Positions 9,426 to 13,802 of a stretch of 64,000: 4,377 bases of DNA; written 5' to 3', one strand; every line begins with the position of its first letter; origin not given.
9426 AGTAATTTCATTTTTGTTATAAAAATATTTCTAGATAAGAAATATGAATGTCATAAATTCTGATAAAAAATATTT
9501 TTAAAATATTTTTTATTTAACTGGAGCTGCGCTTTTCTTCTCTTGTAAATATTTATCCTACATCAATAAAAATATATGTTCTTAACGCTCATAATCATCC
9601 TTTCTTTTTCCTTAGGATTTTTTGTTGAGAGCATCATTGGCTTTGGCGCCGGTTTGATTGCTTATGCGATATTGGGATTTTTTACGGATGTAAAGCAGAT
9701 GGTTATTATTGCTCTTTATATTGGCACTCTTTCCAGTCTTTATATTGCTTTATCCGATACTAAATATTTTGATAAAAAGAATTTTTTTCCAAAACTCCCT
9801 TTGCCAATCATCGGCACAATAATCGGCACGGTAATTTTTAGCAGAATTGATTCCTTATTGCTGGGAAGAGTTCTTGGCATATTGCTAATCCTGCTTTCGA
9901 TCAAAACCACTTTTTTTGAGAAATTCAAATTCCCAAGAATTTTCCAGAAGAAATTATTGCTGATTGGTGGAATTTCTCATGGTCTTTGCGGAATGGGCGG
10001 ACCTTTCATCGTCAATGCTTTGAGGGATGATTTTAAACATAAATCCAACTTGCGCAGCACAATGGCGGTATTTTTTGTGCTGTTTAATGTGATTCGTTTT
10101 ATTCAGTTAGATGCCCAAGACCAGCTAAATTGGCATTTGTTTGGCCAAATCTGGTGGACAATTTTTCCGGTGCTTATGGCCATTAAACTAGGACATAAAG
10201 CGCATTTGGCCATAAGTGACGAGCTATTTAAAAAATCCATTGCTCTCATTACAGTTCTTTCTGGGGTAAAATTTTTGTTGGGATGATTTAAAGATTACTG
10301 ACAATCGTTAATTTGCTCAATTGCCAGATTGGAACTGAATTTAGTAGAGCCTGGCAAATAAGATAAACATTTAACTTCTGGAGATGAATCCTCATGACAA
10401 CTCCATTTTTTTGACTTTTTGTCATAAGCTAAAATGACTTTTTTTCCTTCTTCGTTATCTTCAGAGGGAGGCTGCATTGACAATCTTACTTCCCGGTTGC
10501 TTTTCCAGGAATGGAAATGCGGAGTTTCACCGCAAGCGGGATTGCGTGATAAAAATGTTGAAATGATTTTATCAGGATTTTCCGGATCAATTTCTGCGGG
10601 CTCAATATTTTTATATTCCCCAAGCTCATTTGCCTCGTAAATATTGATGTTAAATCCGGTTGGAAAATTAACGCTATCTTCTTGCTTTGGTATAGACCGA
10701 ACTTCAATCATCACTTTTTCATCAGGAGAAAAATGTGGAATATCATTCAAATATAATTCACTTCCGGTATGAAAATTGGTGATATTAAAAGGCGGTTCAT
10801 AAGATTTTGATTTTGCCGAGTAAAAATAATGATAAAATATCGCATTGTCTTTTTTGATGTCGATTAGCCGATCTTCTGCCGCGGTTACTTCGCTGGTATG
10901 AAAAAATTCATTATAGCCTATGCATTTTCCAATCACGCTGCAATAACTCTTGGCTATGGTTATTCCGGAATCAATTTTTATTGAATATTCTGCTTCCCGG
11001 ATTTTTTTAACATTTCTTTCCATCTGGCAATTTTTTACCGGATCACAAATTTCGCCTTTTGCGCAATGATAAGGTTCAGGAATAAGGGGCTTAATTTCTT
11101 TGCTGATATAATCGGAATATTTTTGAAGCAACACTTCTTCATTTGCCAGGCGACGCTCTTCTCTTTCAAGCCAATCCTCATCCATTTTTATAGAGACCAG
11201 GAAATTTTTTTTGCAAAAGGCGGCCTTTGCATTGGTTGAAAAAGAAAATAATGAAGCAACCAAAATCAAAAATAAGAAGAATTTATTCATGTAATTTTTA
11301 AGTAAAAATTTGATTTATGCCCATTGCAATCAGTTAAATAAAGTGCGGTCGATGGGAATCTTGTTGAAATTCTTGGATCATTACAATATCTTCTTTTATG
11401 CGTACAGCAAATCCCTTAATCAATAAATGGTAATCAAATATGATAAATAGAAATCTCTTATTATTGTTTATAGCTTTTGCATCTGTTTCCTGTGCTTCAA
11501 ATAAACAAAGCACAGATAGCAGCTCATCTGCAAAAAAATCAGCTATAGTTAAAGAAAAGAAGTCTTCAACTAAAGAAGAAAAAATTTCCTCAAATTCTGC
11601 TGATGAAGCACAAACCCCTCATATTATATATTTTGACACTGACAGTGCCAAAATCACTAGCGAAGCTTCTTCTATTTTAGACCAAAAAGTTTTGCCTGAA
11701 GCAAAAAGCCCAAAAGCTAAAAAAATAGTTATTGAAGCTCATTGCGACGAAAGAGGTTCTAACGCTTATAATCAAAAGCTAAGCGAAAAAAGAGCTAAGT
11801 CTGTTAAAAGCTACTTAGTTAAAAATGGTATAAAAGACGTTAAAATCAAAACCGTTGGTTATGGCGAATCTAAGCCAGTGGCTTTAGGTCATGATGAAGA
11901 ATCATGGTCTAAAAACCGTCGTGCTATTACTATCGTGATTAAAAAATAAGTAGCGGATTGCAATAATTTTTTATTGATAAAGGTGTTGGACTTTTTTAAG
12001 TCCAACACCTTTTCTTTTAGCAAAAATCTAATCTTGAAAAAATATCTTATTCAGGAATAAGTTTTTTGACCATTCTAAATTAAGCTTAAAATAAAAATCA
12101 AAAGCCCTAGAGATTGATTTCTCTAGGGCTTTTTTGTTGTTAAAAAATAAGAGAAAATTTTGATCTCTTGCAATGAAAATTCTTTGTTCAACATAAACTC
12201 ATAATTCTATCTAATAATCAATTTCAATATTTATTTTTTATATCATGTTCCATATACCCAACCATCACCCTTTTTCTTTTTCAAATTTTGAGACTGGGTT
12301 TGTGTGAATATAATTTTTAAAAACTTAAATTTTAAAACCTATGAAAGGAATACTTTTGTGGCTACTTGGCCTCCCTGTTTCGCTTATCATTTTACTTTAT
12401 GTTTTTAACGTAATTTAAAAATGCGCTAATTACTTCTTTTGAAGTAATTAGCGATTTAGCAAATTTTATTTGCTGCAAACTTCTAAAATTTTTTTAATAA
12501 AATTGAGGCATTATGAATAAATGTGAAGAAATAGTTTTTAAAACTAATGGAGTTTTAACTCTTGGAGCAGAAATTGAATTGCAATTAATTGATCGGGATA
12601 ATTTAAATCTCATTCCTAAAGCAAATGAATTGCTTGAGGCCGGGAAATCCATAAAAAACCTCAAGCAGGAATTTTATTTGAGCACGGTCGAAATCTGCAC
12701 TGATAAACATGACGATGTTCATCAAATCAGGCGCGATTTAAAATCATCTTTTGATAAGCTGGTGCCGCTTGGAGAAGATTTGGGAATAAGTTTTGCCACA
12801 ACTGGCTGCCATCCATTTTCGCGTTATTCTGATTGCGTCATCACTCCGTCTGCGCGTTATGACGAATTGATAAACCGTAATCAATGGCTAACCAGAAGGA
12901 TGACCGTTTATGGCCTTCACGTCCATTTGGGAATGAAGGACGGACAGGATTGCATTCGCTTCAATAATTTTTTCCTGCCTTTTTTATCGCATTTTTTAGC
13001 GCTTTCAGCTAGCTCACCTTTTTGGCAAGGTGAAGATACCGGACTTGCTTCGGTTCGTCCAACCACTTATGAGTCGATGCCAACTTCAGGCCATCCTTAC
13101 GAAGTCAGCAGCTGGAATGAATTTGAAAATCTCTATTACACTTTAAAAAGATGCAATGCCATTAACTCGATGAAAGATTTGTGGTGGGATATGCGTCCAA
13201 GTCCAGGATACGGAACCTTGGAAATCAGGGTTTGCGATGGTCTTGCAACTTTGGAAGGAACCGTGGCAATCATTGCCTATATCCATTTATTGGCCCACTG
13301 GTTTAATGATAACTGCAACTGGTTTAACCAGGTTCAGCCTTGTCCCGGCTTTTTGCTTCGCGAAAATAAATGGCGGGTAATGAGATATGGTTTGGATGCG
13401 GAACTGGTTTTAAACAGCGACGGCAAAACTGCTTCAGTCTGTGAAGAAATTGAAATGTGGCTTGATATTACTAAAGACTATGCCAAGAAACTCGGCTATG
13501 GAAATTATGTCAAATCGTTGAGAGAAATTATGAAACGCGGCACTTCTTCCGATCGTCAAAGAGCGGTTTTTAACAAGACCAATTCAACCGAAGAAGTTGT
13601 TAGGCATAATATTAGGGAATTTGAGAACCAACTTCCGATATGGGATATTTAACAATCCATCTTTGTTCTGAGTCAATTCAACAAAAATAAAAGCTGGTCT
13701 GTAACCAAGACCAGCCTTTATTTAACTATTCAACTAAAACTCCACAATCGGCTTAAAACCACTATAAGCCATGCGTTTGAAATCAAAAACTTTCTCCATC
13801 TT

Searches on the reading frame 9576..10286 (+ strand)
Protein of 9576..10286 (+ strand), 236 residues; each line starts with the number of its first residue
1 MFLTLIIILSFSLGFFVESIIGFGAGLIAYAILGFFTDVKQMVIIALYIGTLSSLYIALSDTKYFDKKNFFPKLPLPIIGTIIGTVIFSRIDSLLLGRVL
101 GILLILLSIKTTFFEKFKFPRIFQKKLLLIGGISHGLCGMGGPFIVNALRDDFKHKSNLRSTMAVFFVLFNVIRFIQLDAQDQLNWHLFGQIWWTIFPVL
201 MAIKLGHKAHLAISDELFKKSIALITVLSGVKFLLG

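Call 113: search_protein_families(library=pfam, proteins=[window:9576-10286:+], max_evalue=0.00001)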
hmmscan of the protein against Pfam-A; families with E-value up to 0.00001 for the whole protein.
window:9576-10286:+ (236 aa): 1 family
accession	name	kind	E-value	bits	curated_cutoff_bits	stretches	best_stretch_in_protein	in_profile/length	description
PF01925.25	TauE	-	1.7e-23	84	32.6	1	7-232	2-236/237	Sulfite exporter TauE/SafE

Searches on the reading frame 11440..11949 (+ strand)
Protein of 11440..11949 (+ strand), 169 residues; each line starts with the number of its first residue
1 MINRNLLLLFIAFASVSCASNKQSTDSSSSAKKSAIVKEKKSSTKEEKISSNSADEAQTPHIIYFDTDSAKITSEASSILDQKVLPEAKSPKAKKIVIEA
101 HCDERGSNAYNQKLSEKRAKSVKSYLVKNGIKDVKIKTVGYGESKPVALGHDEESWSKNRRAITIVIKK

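Call 113: search_protein_families(library=pfam, proteins=[window:11440-11949:+], max_evalue=0.00001)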
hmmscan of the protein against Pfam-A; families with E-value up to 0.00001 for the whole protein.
window:11440-11949:+ (169 aa): 1 family
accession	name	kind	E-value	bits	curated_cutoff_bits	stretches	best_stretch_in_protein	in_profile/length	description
PF00691.25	OmpA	-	8.3e-23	81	27.2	1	64-160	1-98/98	OmpA family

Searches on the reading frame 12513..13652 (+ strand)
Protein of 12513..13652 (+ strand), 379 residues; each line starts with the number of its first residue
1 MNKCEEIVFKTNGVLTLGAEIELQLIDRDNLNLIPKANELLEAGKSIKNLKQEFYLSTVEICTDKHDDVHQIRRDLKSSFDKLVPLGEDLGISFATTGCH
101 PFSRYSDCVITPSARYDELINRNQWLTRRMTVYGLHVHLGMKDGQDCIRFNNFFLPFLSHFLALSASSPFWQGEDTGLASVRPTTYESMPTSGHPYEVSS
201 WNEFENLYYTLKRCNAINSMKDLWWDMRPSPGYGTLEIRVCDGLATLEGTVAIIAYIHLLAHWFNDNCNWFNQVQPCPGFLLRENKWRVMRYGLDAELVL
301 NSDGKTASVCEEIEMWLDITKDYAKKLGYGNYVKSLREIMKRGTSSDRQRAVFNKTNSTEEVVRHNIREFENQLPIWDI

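Call 113: search_protein_families(library=pfam, proteins=[window:12513-13652:+], max_evalue=0.00001)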
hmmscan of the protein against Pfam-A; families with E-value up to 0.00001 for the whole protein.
window:12513-13652:+ (379 aa): 1 family
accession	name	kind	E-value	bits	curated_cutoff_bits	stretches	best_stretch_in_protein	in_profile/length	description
PF04107.18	GCS2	-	1.5e-47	162.8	21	1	18-294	2-291/291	Glutamate-cysteine ligase family 2(GCS2)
